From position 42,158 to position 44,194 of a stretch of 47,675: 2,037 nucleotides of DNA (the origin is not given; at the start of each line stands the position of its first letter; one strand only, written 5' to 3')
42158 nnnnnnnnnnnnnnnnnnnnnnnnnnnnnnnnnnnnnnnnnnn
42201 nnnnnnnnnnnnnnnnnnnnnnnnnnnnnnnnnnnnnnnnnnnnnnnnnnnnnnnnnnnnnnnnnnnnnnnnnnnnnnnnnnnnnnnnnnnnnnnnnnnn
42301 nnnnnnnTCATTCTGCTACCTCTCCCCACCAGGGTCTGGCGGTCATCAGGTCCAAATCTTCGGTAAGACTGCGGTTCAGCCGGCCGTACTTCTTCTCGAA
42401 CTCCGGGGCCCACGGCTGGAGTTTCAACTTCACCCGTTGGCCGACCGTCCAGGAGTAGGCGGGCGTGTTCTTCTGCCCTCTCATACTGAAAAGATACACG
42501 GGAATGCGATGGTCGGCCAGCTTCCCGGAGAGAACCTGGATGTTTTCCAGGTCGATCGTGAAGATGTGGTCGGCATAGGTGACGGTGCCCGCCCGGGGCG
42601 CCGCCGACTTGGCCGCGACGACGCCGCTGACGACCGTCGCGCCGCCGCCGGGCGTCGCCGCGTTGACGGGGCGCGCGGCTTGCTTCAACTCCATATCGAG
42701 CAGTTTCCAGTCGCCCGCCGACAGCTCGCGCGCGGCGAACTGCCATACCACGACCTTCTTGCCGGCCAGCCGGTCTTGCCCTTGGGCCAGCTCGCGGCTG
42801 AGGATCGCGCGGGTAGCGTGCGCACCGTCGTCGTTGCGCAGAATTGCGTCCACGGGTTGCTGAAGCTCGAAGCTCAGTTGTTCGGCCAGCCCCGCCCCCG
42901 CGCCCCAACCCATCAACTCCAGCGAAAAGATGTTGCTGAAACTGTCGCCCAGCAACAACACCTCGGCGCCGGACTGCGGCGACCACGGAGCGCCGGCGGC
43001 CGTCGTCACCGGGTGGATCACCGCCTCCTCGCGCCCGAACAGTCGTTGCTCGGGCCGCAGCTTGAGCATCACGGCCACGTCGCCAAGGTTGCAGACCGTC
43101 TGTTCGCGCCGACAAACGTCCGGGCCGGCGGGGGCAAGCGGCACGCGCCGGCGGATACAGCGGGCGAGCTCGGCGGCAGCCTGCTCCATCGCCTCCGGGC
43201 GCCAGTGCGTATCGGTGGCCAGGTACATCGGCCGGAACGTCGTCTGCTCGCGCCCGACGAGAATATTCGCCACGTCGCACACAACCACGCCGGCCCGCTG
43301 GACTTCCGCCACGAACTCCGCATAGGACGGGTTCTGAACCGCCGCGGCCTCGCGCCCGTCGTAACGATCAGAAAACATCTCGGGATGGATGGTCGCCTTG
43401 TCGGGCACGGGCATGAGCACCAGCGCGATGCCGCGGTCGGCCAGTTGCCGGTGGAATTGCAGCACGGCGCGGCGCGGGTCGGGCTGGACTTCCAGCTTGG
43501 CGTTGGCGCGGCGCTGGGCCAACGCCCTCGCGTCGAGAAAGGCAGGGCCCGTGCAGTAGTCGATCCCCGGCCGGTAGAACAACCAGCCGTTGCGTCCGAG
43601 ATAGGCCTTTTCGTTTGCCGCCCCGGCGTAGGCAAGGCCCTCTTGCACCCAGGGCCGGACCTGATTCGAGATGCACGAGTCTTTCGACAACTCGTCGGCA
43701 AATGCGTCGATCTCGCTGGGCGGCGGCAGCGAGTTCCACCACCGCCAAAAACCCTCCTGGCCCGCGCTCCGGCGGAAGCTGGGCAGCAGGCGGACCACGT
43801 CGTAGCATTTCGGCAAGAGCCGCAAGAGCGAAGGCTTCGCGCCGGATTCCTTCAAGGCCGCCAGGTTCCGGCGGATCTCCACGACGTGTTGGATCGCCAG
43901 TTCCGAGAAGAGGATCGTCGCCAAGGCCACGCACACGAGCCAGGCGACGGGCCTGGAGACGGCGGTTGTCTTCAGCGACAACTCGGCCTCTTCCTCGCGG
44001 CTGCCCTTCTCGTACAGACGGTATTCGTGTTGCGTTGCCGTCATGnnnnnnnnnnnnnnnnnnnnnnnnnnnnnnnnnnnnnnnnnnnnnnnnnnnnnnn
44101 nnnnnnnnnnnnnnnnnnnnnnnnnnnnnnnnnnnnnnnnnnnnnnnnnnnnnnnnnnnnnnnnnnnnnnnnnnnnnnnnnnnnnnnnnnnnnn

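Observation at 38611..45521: Orphan O-acylation module: one MBOAT plus four AlgJ/AlgX-like paralogues, with no polysaccharide synthase nearby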

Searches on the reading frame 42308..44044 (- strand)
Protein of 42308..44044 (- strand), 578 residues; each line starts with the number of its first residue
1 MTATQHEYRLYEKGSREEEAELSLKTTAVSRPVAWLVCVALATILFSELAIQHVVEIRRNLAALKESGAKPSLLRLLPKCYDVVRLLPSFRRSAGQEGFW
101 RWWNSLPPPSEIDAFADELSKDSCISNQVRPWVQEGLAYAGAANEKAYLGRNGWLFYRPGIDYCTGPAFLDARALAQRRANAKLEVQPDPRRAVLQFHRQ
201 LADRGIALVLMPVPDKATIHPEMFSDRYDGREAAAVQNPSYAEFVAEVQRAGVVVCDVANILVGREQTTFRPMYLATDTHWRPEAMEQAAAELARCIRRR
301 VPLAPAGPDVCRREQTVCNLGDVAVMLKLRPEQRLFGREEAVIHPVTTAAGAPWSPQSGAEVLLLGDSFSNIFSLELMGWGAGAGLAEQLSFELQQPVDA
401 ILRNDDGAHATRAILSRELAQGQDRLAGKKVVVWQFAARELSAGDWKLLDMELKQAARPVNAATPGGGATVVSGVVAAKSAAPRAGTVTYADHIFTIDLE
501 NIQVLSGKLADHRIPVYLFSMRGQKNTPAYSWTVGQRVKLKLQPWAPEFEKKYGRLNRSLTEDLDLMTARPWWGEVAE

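Call 6: search_protein_families(library=pfam, proteins=[window:42308-44044:-], max_evalue=0.1)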
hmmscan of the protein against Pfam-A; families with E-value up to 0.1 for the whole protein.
window:42308-44044:- (578 aa): 1 family
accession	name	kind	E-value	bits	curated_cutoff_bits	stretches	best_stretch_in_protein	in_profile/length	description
PF16822.11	ALGX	-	1e-29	104.5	26.5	1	149-437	3-267/268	SGNH hydrolase-like domain, acetyltransferase AlgX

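Call 7: search_protein_families(library=ncbifam, proteins=[window:42308-44044:-], max_evalue=0.1)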
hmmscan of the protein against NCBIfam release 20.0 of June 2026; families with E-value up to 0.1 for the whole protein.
window:42308-44044:- (578 aa): 0 families

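Call 15: find_related_loci(query=window:42308-44044:-, collection=genome_contigs, flank=10000)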
Query window:42308-44044:- (578 aa) in genome_contigs; peptide patterns used: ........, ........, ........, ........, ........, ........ (x = any residue, [..] = any of these).
133 stretches matched a pattern; 110 encode a relative of the query (tblastn E <= 1e-3); the best 80 are kept; 80 distinct loci.
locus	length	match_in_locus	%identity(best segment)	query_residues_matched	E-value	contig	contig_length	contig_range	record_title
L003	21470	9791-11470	53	15-576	0e+0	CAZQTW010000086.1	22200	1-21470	MAG TPA_asm: uncultured Planctomycetales bacterium isolate SRP167436_co1_220 genome assembly, contig: NODE_3568_length_2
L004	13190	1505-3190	54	15-578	0e+0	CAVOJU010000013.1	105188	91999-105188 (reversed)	MAG: uncultured Gammaproteobacteria bacterium isolate MFD00032.bin.2.3 genome assembly, contig: contig_12338, whole geno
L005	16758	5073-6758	53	15-578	0e+0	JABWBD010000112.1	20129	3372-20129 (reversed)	MAG: Pirellulales bacterium isolate MAG_21 scaffold_2766, whole genome shotgun sequence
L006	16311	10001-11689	54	15-578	0e+0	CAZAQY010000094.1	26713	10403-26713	MAG TPA_asm: uncultured Pirellulaceae bacterium isolate binchicken_co273_199 genome assembly, contig: NODE_2017_length_2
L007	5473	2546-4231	54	15-578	0e+0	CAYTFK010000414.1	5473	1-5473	MAG TPA_asm: uncultured Planctomycetaceae bacterium isolate binchicken_co43_353 genome assembly, contig: NODE_25797_leng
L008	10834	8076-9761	54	15-578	3e-178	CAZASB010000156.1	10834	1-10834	MAG TPA_asm: uncultured Planctomycetaceae bacterium isolate binchicken_co139_554 genome assembly, contig: NODE_13797_len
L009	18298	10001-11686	56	15-578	0e+0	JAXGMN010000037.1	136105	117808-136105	MAG: Thermoguttaceae bacterium isolate AnMBR.bin233 bin233_37, whole genome shotgun sequence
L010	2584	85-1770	53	15-578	0e+0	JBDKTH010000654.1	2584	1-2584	MAG: Thermoguttaceae bacterium isolate 6_bin.231_R1 c_000000619284, whole genome shotgun sequence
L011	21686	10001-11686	52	15-578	5e-175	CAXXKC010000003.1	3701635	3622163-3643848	MAG: Thermoguttaceae bacterium isolate 5b24180d-8fb2-49eb-a4f7-d23e2dbf3f86 genome assembly, contig: contig_3, whole gen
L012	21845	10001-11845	49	15-578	2e-174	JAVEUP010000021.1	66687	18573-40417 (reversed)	MAG: Thermoguttaceae bacterium isolate BF2_50 NODE_145_length_66687_cov_4.012690_Biofilm2, whole genome shotgun sequence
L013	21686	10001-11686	53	15-578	8e-173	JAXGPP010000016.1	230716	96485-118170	MAG: Thermoguttaceae bacterium isolate AnMBR.bin305 bin305_16, whole genome shotgun sequence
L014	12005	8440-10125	52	15-578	5e-173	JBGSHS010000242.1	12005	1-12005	MAG: Pirellulaceae bacterium isolate JTS-AC110 k141_3678831, whole genome shotgun sequence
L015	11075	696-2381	53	15-578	5e-172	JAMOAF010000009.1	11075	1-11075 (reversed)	MAG: Planctomycetota bacterium isolate Bin_67 Bin_67_scaffold_5785, whole genome shotgun sequence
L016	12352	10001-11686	55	15-578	0e+0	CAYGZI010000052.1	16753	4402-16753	MAG TPA_asm: uncultured Planctomycetaceae bacterium isolate ERP119294_co1_463 genome assembly, contig: NODE_4367_length_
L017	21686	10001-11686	53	15-578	1e-175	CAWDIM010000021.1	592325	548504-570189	MAG: uncultured Planctomycetota bacterium isolate MFD04716.bin.2.187 genome assembly, contig: contig_46728, whole genome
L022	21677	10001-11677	42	16-575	5e-126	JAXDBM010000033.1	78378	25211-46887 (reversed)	MAG: Syntrophales bacterium isolate POMEDNA-B18 Raw2_k127_137621, whole genome shotgun sequence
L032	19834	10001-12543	47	112-573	3e-115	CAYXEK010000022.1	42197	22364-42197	MAG TPA_asm: uncultured Verrucomicrobiota bacterium isolate binchicken_co27_383 genome assembly, contig: NODE_1572_lengt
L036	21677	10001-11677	41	11-576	3e-114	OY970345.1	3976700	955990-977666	MAG: uncultured Verrucomicrobiae bacterium isolate MFD04212.bin.2.122 genome assembly, chromosome: 1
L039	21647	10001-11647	39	15-576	8e-113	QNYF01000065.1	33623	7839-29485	MAG: Desulfobulbus sp. isolate MAG 6_1 Ga0232643_1000007, whole genome shotgun sequence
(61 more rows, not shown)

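Call 29: search_protein_families(library=pfam, proteins=[L022:6773-8365:+, L032:6078-8237:+, L006:11671-12660:+, L036:5187-6005:-, L036:5995-7245:-, L032:5043-5990:+, L022:12843-14780:+, L039:13086-13676:+, L039:14678-16210:+, L022:15776-16756:+], max_evalue=0.01)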
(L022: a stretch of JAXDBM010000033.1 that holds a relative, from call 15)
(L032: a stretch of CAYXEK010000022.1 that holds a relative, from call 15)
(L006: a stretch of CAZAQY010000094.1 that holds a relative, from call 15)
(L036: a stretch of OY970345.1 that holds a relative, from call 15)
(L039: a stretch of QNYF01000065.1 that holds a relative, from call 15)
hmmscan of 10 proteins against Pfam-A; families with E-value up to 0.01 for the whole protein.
L022:6773-8365:+ (530 aa): 0 families

L032:6078-8237:+ (719 aa): 1 family
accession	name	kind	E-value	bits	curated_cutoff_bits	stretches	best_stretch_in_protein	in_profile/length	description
PF13385.13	Laminin_G_3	-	4.4e-10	40.3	27.6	1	483-593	41-149/151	Concanavalin A-like lectin/glucanases superfamily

L006:11671-12660:+ (329 aa): 1 family
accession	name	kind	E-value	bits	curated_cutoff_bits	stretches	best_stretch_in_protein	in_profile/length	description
PF03781.23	FGE-sulfatase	-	4.2e-67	226.9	23.3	1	59-325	4-254/255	Sulfatase-modifying factor enzyme 1-like domain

L036:5187-6005:- (272 aa): 3 families
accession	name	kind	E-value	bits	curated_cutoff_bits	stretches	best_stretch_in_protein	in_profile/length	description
PF13472.12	Lipase_GDSL_2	-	1.8e-08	35.5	32.9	1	53-235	2-174/178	GDSL-like Lipase/Acylhydrolase family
PF00657.28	Lipase_GDSL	-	0.00012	22.8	23.6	1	50-244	1-208/208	GDSL-like Lipase/Acylhydrolase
PF04311.20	DUF459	-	0.0021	17.9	27.2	0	128-218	50-153/197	Protein of unknown function (DUF459)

L036:5995-7245:- (416 aa): 0 families

L032:5043-5990:+ (315 aa): 4 families
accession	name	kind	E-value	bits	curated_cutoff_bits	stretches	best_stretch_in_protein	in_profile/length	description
PF00132.30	Hexapep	-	5.8e-14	51.5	27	1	246-278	4-36/36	Bacterial transferase hexapeptide (six repeats)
PF14602.12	Hexapep_2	-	7.3e-13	48.4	27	1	244-278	2-34/34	Hexapeptide repeat of succinyl-transferase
PF25084.1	LbH_EIF2B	-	9.3e-05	22.8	54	0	124-182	42-96/105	EIF2B subunit epsilon LbH domain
PF21711.3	DCTN5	-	0.0048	17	40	0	140-182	84-127/182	Dynactin subunit 5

L022:12843-14780:+ (645 aa): 6 families
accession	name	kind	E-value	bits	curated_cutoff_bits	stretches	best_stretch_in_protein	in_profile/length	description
PF00535.33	Glycos_transf_2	-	1.9e-51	174.8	23.3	2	104-263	1-166/168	Glycosyl transferase family 2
PF13641.12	Glyco_tranf_2_3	-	2.4e-21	77.3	27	2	360-581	3-214/230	Glycosyltransferase like family 2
PF10111.15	Glyco_tranf_2_2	-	5e-18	66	27.3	2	380-579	19-217/276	Glycosyltransferase like family 2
PF13632.12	Glyco_trans_2_3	-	1.6e-09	38.3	27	2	485-574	30-119/198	Glycosyl transferase family group 2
PF13506.12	Glyco_transf_21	-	8.9e-06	25.7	21.7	1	434-596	23-172/174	Glycosyl transferase family 21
PF02709.20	Glyco_transf_7C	-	0.0078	16.3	23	0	515-566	8-60/78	N-terminal domain of galactosyltransferase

L039:13086-13676:+ (196 aa): 0 families

L039:14678-16210:+ (510 aa): 1 family
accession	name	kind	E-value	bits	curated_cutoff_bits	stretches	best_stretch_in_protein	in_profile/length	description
PF02321.23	OEP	-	1e-32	113.9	22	2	321-505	4-187/187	Outer membrane efflux protein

L022:15776-16756:+ (326 aa): 4 families
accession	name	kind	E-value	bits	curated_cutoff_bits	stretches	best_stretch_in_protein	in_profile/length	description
PF00535.33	Glycos_transf_2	-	2.6e-26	93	23.3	1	7-176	2-167/168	Glycosyl transferase family 2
PF13641.12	Glyco_tranf_2_3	-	2.2e-16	61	27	1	5-214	3-212/230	Glycosyltransferase like family 2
PF13632.12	Glyco_trans_2_3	-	4.3e-08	33.7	27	1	87-217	5-127/198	Glycosyl transferase family group 2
PF10111.15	Glyco_tranf_2_2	-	0.0014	18.6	27.3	1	7-220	4-223/276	Glycosyltransferase like family 2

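Call 35: find_homologous_proteins(query=window:42308-44044:-, max_evalue=1e-20)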
Query window:42308-44044:- (578 aa): 2107 proteins with E <= 1e-20 among 8000 candidates; the best 120 are listed.
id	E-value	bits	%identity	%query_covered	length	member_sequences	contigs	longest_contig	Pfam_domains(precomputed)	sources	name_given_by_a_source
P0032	0.0e+0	1310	100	100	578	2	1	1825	PF16822.12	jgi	jgi:alginate O-acetyltransferase complex protein AlgJ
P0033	4.8e-192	658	55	98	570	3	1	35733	PF16822.12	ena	-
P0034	9.8e-192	657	57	98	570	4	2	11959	PF16822.12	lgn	-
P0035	3.4e-190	652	55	98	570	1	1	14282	PF16822.12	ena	-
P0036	1.1e-189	650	54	98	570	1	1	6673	PF16822.12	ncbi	-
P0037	5.4e-189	648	55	98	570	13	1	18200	PF16822.12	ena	-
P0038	2.1e-188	646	54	98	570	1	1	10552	PF16822.12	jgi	jgi:alginate O-acetyltransferase complex protein AlgJ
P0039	6.2e-188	644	54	98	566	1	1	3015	PF16822.12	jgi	jgi:hypothetical protein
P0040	7.7e-188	644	55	98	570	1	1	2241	PF16822.12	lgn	-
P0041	2.8e-187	642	55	98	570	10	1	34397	PF16822.12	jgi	-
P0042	6.8e-187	641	54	98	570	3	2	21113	PF16822.12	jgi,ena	-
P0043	1.1e-186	640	55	98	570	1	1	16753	PF16822.12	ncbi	-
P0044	3.0e-186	639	54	98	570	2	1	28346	PF16822.12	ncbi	ncbi:hypothetical protein ACFL5Q_02170 [Planctomycetota bacterium]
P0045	4.7e-186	638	54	98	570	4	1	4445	PF16822.12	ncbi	-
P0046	1.0e-185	637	53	98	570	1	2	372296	PF16822.12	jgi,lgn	jgi:hypothetical protein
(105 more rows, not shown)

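Call 47: predict_structure(alignment_id=A2)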
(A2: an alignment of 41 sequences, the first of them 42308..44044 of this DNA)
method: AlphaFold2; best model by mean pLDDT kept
length: 578 residues; sequences in the alignment: 41
mean_pLDDT: 85.9   pTM: 0.83
mean pLDDT of the five models: 85.9, 83.3, 81.3, 79.8, 79.5
residues with pLDDT >= 90: 303; 70-90: 215; 50-70: 39; < 50: 21
segments of 3 or more residues with pLDDT < 50: 1-18, 461-463
pLDDT, mean of each block of 10 residues (from residue 1): 32 46 58 83 82 88 90 84 75 69 75 76 79 90 90 93 93 87 71 97 98 96 90 87 98 97 94 94 95 97 88 92 89 91 92 91 92 72 87 95 84 92 94 96 90 73 60 96 80 94 94 95 90 95 89 84 85 92
secondary structure, 60 per line:
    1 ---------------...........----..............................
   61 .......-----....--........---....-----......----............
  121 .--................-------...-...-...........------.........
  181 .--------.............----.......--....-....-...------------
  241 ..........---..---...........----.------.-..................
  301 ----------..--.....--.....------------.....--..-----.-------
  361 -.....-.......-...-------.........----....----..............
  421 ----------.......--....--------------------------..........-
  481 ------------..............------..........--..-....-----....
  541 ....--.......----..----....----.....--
elements in order: H16-26 H31-67 H73-76 H79-86 H90-93 H99-104 H109-121 H124-139 E147-149 E155-157 H158-165 H172-181 H190-202 E207-213 H216-219 H221-224 H241-250 H259-269 H283-300 E315-319 H322-326 E339-343 E362-366 H368-374 H386-394 E399-402 H407-420 E431-437 H440-443 E470-479 E493-506 E513-522 H528-531 E537-544 H547-553 H564-567 E572-576

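Call 52: fold_search(model_id=the predicted structure, library=pdb)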
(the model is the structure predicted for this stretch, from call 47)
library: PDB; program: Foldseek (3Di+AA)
matches with E <= 10: 512; with E <= 0.001: 11
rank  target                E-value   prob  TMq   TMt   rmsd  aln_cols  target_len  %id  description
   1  4o8v_B                1.7e-16  1.00  0.38  0.76   4.4       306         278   22  O-Acetyltransferase Domain of Pseudomonas putida AlgJ (released 2014-10-01)
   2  4o8v_A                2.1e-15  1.00  0.39  0.78   4.1       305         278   21  O-Acetyltransferase Domain of Pseudomonas putida AlgJ (released 2014-10-01)
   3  4knc_B                1.6e-13  1.00  0.36  0.47  12.8       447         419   14  Structural and functional characterization of Pseudomonas aeruginosa AlgX (released 2013-06-26)
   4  7ula_A                1.9e-13  1.00  0.38  0.49  11.3       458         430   14  Structure of the Pseudomonas putida AlgKX modification and secretion complex (released 2022-12-14)
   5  4knc_A                5.9e-13  1.00  0.37  0.51   8.4       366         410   15  Structural and functional characterization of Pseudomonas aeruginosa AlgX (released 2013-06-26)
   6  5v8d_B                1.4e-07  1.00  0.32  0.57   5.9       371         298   11  Structure of Bacillus cereus PatB1 with sulfonyl adduct (released 2017-10-18)
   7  5v8e_A                2.8e-07  1.00  0.31  0.55   6.1       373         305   11  Structure of Bacillus cereus PatB1 (released 2017-10-18)
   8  5v8d_A                3.1e-07  1.00  0.30  0.55   6.0       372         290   11  Structure of Bacillus cereus PatB1 with sulfonyl adduct (released 2017-10-18)
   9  5v8d_C                6.8e-07  1.00  0.33  0.58   5.7       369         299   10  Structure of Bacillus cereus PatB1 with sulfonyl adduct (released 2017-10-18)
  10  5v8d_D                8.1e-07  1.00  0.29  0.51   7.7       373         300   11  Structure of Bacillus cereus PatB1 with sulfonyl adduct (released 2017-10-18)
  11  4nzk                  4.6e-06  1.00  0.29  0.52   6.3       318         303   13  Crystal structure of a DHHW family protein (EUBSIR_00411) from Eubacterium siraeum DSM 15702 at 1.49 A resolution (released 2014-01-15)
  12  4lma_B                1.2e-02  0.15  0.12  0.18  18.3       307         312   15  Crystal structure analysis of O-acetylserine sulfhydrylase CysK1 from Microcystis aeruginosa 7806 (released 2014-06-04)
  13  4h27                  4.4e-02  0.15  0.14  0.21  16.1       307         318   11  Modulating the function of human serine racemase and human serine dehydratase by protein engineering (released 2012-11-14)
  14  1pwe_A                9.0e-02  0.09  0.12  0.18  18.4       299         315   11  Rat Liver L-Serine Dehydratase Apo Enzyme (released 2003-12-02)
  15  3wqg_B                9.6e-02  0.09  0.13  0.18  19.4       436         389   11  D-threo-3-hydroxyaspartate dehydratase C353A mutant in the metal-free form (released 2015-01-28)
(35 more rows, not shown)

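Call 63: search_protein_families(library=pfam, alignment_id=A4, max_evalue=0.00001)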
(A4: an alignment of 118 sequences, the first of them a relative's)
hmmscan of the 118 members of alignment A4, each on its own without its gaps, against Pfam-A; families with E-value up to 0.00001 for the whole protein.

A. member 1, L003:5192-6061:- (289 aa): 1 family
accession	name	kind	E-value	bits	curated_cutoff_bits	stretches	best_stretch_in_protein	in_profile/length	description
PF13714.12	PEP_mutase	-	1.1e-64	218.7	31.5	1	8-254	1-239/240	Phosphoenolpyruvate phosphomutase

B. families by the number of members that match (of 118 scanned): 154 families (the first 25 are shown)
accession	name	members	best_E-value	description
PF03781.23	FGE-sulfatase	15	3.1e-68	Sulfatase-modifying factor enzyme 1-like domain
PF00535.33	Glycos_transf_2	9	1.9e-51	Glycosyl transferase family 2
PF13641.12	Glyco_tranf_2_3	6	2.4e-21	Glycosyltransferase like family 2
PF13385.13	Laminin_G_3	6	5.1e-14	Concanavalin A-like lectin/glucanases superfamily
PF13632.12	Glyco_trans_2_3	5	1.6e-09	Glycosyl transferase family group 2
PF13472.12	Lipase_GDSL_2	4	4.6e-24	GDSL-like Lipase/Acylhydrolase family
PF13489.12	Methyltransf_23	4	3.3e-16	Methyltransferase domain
PF01808.24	AICARFT_IMPCHas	3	4.5e-55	AICARFT/IMPCHase bienzyme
PF08241.18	Methyltransf_11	3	8.2e-22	Methyltransferase domain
PF10111.15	Glyco_tranf_2_2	3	5e-18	Glycosyltransferase like family 2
PF00132.30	Hexapep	3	3.6e-16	Bacterial transferase hexapeptide (six repeats)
PF08242.18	Methyltransf_12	3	1.1e-14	Methyltransferase domain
PF14602.12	Hexapep_2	3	7.3e-13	Hexapeptide repeat of succinyl-transferase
PF00657.28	Lipase_GDSL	3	1.6e-10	GDSL-like Lipase/Acylhydrolase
PF01702.25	TGT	2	7.9e-157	Queuine tRNA-ribosyltransferase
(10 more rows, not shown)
